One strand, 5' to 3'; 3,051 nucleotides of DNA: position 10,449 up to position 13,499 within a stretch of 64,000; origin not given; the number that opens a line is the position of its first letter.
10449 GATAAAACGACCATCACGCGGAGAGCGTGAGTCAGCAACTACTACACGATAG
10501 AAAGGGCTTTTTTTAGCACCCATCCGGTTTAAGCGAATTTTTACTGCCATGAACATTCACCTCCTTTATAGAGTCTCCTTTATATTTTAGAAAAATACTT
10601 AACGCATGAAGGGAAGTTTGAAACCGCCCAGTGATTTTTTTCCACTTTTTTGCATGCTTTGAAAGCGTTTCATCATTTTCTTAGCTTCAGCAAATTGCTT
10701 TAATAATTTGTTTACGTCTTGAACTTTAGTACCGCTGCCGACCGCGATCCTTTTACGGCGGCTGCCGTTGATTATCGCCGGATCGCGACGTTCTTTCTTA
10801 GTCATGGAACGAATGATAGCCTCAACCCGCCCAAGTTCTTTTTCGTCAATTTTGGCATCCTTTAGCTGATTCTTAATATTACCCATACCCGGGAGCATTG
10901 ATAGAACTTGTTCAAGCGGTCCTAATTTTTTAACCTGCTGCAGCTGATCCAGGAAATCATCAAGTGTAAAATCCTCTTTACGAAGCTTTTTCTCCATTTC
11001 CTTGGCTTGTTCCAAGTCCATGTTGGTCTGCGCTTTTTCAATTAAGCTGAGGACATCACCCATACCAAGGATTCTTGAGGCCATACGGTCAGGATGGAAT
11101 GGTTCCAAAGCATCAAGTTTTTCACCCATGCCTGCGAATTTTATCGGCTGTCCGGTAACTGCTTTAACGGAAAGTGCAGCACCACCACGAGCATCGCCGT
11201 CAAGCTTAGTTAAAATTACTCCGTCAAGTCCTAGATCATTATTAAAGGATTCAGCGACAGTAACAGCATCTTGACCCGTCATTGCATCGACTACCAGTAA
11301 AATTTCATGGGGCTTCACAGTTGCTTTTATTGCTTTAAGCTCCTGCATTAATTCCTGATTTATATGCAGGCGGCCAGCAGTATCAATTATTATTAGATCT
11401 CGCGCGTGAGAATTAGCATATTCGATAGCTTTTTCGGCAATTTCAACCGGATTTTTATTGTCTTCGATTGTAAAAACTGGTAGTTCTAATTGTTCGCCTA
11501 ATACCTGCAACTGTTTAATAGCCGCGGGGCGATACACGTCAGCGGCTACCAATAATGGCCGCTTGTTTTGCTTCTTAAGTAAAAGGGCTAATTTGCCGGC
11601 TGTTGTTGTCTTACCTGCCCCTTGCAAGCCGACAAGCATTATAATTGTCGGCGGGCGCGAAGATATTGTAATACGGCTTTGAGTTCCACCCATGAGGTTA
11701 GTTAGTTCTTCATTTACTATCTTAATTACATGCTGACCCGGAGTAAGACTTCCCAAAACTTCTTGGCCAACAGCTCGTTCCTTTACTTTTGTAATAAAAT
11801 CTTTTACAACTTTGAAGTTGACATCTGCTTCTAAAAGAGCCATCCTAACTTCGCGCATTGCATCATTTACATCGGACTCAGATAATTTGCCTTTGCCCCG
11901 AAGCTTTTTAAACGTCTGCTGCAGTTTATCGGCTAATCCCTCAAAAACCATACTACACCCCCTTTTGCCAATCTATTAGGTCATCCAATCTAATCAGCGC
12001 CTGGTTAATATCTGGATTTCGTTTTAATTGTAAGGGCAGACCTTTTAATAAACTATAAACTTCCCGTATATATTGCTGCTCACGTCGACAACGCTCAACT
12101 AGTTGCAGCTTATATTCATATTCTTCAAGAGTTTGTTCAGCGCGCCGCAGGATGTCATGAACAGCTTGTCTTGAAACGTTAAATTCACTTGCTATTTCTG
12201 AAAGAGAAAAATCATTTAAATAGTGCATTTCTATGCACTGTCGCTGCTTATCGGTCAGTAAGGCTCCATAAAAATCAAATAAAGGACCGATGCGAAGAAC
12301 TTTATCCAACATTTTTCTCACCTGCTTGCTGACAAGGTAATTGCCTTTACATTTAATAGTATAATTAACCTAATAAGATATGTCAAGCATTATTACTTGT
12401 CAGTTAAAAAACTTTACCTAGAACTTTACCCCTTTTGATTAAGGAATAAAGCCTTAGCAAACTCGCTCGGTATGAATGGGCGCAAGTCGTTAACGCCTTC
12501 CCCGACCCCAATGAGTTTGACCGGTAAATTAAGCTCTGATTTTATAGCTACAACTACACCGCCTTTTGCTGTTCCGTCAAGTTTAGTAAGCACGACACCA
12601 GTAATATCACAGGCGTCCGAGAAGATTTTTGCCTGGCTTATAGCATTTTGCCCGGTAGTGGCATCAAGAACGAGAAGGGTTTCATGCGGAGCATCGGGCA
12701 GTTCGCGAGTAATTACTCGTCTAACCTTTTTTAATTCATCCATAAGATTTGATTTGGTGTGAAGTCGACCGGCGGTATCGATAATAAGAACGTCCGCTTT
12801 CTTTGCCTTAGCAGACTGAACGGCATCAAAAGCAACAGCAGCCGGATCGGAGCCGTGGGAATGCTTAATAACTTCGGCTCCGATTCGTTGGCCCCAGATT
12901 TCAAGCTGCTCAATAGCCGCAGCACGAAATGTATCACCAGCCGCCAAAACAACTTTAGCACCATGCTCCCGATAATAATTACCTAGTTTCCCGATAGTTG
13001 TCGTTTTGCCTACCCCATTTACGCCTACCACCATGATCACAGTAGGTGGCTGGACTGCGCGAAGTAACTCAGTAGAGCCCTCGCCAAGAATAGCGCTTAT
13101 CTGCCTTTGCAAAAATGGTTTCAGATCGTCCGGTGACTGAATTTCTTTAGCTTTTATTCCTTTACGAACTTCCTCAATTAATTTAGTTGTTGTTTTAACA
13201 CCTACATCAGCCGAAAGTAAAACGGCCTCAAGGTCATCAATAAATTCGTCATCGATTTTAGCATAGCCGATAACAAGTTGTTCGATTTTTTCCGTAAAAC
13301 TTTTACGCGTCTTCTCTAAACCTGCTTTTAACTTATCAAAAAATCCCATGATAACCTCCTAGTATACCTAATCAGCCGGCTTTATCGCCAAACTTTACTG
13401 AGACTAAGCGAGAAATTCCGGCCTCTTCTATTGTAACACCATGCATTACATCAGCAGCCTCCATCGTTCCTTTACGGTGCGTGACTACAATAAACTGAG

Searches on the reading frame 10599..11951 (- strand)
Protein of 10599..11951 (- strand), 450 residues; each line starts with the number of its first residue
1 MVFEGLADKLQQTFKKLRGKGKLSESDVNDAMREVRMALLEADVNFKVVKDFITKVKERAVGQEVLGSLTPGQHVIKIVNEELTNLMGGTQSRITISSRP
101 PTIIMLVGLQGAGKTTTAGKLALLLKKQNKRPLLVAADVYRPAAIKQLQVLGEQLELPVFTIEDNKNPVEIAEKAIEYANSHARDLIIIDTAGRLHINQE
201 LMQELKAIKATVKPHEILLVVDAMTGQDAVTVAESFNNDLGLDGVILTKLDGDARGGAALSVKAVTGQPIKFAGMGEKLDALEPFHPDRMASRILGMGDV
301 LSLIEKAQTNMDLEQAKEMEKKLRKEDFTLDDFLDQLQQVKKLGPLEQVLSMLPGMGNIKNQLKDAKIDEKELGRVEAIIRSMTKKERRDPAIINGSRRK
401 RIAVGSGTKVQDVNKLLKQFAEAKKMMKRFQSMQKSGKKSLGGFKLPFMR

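Call 26: search_protein_families(library=pfam, proteins=[window:10599-11951:-])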
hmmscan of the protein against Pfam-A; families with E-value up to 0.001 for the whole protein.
window:10599-11951:- (450 aa): 8 families
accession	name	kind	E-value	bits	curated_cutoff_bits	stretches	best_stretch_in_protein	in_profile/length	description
PF00448.28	SRP54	-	2.5e-79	265.9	22.7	1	101-296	1-196/196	SRP54-type protein, GTPase domain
PF02978.25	SRP_SPB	-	5.3e-37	126.5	27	1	327-427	1-91/91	Signal peptide binding domain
PF02881.24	SRP54_N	-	8.8e-25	87.2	22.4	1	6-83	1-75/75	SRP54-type protein, helical bundle domain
PF13401.12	AAA_22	-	7.9e-09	36.3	27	1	101-210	5-109/130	AAA domain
PF13604.12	AAA_30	-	1.2e-05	25.6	27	1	101-199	18-104/191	AAA domain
PF01656.29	CbiA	-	1.8e-05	25.2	25.4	1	111-255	9-88/125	CobQ/CobB/MinD/ParA nucleotide binding domain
PF06414.18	Zeta_toxin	-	7.5e-05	22.7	22.3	1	93-188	9-100/199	Zeta toxin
PF13614.12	AAA_31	-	0.00058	20.3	27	0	111-177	12-75/177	AAA domain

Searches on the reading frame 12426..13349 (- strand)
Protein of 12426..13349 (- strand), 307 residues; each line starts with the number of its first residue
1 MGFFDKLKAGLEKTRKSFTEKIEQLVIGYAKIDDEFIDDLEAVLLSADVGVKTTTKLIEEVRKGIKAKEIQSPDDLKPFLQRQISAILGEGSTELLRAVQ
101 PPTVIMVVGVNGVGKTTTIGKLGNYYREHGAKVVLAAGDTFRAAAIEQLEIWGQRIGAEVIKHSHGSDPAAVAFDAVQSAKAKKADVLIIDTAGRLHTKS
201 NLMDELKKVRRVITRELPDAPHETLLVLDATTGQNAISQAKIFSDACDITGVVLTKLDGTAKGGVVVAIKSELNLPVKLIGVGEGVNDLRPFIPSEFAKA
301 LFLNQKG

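Call 26: search_protein_families(library=pfam, proteins=[window:12426-13349:-])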
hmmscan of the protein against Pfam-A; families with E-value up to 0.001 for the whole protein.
window:12426-13349:- (307 aa): 9 families
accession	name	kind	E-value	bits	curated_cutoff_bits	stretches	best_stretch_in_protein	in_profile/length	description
PF00448.28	SRP54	-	1.5e-80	269.9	22.7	1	102-302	1-195/196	SRP54-type protein, GTPase domain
PF02881.24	SRP54_N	-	7.2e-15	55.4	22.4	1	18-82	1-73/75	SRP54-type protein, helical bundle domain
PF13604.12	AAA_30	-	4.3e-08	33.6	27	1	102-200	18-104/191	AAA domain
PF13191.12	AAA_16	-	9.2e-07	29.9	32.6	1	97-230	17-140/167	AAA ATPase domain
PF13401.12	AAA_22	-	2.4e-06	28.3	27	1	102-211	5-109/130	AAA domain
PF13245.12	AAA_19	-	1.9e-05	25.3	25.1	1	100-208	9-116/134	AAA domain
PF13207.12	AAA_17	-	0.00024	21.8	27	1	108-208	1-94/136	AAA domain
PF03266.21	NTPase_1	-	0.00044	20.6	23.9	0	105-133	2-30/168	NTPase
PF01656.29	CbiA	-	0.00065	20.1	25.4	0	112-277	9-103/125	CobQ/CobB/MinD/ParA nucleotide binding domain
